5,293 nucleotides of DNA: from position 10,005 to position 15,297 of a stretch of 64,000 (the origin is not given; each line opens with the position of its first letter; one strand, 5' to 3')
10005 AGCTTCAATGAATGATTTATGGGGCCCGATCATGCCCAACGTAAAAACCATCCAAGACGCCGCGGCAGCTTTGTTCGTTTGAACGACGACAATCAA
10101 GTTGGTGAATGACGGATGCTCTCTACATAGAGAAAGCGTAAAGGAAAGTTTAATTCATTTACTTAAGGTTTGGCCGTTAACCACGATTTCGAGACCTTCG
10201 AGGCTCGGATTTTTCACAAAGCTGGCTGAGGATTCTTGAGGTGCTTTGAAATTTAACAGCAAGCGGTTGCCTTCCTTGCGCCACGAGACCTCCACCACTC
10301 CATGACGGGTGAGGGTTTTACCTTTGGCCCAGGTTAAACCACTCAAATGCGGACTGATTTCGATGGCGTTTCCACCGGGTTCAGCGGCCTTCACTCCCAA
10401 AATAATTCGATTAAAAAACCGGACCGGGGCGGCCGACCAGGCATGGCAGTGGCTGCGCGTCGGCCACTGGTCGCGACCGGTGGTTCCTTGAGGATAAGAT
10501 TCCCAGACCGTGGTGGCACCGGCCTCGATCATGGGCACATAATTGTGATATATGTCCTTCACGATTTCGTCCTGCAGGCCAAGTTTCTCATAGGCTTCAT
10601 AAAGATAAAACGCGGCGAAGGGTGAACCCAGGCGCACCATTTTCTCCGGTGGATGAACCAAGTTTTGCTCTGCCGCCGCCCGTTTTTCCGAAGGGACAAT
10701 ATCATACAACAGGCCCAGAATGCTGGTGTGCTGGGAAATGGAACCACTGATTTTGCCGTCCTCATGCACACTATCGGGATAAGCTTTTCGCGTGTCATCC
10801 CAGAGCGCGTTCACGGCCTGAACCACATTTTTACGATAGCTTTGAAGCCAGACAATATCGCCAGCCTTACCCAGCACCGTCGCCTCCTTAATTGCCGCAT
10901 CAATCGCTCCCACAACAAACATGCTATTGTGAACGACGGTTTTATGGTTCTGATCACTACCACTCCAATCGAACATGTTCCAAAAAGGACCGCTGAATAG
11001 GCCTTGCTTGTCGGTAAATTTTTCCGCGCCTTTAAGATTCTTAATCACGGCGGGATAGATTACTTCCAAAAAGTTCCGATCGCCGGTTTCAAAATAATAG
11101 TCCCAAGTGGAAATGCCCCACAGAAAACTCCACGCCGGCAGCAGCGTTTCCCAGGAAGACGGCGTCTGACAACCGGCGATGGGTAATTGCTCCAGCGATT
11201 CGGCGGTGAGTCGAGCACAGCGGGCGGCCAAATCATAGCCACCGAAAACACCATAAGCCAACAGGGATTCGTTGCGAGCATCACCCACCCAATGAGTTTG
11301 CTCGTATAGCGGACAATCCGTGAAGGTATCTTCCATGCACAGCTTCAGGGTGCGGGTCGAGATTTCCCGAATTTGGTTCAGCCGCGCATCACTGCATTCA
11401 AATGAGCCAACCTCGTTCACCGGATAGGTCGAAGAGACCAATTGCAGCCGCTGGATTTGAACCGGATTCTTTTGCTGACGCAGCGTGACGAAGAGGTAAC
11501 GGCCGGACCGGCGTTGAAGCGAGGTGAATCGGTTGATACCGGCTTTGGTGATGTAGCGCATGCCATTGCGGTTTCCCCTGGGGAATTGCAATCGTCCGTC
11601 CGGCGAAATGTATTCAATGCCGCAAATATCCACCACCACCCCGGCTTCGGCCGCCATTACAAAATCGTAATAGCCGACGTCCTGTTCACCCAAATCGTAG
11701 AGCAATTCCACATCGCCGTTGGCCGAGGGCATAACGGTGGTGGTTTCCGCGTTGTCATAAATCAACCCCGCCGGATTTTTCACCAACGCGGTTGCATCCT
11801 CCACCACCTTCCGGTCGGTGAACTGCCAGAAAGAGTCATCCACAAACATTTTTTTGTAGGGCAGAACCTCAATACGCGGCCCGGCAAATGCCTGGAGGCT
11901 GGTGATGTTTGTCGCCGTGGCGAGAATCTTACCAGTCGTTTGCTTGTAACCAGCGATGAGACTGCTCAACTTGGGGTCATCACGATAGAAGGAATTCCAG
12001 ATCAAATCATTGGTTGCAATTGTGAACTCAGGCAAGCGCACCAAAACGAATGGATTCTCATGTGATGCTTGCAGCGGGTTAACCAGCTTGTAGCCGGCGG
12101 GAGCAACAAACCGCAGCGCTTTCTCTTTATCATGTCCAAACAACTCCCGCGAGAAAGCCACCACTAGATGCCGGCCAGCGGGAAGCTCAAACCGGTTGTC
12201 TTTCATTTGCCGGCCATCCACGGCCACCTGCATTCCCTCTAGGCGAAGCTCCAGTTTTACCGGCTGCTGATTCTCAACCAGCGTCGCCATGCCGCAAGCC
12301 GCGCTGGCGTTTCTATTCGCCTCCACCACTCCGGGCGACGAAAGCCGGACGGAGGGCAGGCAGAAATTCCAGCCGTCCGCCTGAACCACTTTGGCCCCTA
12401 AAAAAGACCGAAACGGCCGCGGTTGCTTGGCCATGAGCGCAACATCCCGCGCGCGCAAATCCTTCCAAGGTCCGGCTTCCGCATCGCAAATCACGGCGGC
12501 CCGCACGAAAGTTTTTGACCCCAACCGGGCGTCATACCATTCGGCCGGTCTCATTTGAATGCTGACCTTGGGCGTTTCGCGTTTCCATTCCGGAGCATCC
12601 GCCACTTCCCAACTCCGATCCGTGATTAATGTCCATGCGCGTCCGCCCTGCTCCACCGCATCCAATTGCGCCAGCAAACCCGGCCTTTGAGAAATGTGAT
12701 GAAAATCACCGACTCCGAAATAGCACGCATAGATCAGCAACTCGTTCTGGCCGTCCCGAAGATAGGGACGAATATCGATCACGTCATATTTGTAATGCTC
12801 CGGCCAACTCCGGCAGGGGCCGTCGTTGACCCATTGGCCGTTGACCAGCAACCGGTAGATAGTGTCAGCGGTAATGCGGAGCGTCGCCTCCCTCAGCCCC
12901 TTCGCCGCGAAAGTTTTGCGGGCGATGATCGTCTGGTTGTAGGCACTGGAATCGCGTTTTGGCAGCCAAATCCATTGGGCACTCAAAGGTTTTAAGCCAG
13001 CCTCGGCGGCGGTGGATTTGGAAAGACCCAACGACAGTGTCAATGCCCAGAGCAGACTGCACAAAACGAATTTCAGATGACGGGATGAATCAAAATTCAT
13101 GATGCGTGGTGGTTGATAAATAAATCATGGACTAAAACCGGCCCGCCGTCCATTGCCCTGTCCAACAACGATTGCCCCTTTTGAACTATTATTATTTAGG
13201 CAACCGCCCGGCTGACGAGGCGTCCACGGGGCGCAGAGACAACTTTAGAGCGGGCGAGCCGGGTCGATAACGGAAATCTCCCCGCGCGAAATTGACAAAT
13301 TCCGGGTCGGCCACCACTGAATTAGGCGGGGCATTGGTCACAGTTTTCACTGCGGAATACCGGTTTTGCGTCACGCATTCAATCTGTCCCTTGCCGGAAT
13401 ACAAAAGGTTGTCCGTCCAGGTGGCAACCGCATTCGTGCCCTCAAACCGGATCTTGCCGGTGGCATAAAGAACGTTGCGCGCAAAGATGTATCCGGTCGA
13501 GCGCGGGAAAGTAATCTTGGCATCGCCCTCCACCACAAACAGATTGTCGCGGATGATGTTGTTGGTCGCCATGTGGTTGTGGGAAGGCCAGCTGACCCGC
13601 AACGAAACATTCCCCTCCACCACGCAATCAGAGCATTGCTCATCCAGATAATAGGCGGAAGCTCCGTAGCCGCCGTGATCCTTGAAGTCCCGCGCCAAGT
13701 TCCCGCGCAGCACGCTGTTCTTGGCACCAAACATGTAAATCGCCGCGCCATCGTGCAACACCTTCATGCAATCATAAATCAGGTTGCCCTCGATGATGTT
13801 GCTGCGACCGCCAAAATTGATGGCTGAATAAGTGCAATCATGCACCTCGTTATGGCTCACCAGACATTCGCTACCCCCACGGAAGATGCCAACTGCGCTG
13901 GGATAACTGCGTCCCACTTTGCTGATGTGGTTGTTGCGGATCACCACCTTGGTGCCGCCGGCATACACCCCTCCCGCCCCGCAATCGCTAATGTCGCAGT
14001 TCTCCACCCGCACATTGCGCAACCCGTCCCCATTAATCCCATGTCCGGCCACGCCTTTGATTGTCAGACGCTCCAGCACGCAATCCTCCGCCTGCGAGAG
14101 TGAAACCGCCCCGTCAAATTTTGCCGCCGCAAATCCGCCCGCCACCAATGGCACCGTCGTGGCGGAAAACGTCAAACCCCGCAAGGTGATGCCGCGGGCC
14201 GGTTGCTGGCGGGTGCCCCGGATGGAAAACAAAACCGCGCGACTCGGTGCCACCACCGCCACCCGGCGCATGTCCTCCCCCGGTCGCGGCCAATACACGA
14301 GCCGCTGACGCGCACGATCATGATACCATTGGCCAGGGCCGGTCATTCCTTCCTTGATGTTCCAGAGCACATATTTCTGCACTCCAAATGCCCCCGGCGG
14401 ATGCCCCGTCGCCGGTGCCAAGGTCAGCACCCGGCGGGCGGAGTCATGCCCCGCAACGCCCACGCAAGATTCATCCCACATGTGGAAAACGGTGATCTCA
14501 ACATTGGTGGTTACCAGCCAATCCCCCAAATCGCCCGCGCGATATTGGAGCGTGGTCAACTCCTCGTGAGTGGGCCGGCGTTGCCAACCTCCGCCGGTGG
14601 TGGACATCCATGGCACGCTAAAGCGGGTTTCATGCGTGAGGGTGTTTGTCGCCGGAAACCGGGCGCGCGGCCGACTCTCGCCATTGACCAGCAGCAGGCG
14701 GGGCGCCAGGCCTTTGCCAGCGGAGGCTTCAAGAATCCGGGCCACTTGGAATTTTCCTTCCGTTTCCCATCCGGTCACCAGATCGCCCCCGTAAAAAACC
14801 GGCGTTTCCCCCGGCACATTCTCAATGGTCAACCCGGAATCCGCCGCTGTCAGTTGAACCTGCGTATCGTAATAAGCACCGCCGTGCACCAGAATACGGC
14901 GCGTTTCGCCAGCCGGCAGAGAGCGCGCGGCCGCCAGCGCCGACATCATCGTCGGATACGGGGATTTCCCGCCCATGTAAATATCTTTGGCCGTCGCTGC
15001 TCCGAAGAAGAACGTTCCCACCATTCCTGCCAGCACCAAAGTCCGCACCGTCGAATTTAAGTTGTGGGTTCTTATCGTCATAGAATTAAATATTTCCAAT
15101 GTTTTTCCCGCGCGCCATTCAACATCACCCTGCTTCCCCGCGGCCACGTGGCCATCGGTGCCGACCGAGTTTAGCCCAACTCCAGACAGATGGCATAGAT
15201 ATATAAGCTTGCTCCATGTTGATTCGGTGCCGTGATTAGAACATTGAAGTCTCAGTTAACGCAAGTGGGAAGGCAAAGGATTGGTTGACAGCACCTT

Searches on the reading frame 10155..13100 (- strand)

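Call 80: search_protein_families(library=pfam, proteins=[window:10155-13100:-], max_evalue=0.0001)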
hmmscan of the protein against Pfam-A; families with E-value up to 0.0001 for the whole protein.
window:10155-13100:- (981 aa): 3 families
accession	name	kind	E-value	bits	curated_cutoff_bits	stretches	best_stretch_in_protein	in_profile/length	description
PF17389.8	Bac_rhamnosid6H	-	5.1e-43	148.1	24.5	1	563-899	2-338/339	Bacterial alpha-L-rhamnosidase 6 hairpin glycosidase domain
PF08531.16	Bac_rhamnosid_N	-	3.5e-09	37.2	25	1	69-202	3-141/172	Alpha-L-rhamnosidase N-terminal domain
PF17390.7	Bac_rhamnosid_C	-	1.7e-07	31.4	22.1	1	902-961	1-61/78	Bacterial alpha-L-rhamnosidase C-terminal domain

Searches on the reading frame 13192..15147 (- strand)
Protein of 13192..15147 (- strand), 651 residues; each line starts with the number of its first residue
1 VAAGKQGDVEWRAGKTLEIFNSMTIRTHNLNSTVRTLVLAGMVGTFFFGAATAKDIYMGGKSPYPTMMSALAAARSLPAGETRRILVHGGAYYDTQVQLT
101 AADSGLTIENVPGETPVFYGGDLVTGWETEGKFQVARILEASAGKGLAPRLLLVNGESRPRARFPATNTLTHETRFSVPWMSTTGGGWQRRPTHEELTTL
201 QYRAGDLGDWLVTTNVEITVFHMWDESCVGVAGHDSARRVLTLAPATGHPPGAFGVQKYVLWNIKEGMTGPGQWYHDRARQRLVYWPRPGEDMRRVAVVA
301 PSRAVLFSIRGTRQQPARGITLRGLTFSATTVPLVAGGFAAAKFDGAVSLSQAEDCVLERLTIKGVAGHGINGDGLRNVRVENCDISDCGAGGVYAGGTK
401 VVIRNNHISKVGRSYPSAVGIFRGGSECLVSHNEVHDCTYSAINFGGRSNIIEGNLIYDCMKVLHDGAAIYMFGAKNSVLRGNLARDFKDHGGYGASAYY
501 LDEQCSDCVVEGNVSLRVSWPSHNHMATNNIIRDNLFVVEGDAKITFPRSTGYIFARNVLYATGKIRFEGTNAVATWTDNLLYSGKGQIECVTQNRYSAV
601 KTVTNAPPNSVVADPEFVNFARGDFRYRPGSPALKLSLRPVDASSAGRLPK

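Call 80: search_protein_families(library=pfam, proteins=[window:13192-15147:-], max_evalue=0.0001)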
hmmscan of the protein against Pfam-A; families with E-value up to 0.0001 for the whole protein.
window:13192-15147:- (651 aa): 2 families
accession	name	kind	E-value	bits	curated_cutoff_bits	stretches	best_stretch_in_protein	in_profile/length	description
PF13229.12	Beta_helix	-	6.6e-22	78.3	25.9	2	347-500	2-146/158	Right handed beta helix region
PF05048.19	NosD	-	1.3e-08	35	23.6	1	365-538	14-170/212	Periplasmic copper-binding protein (NosD)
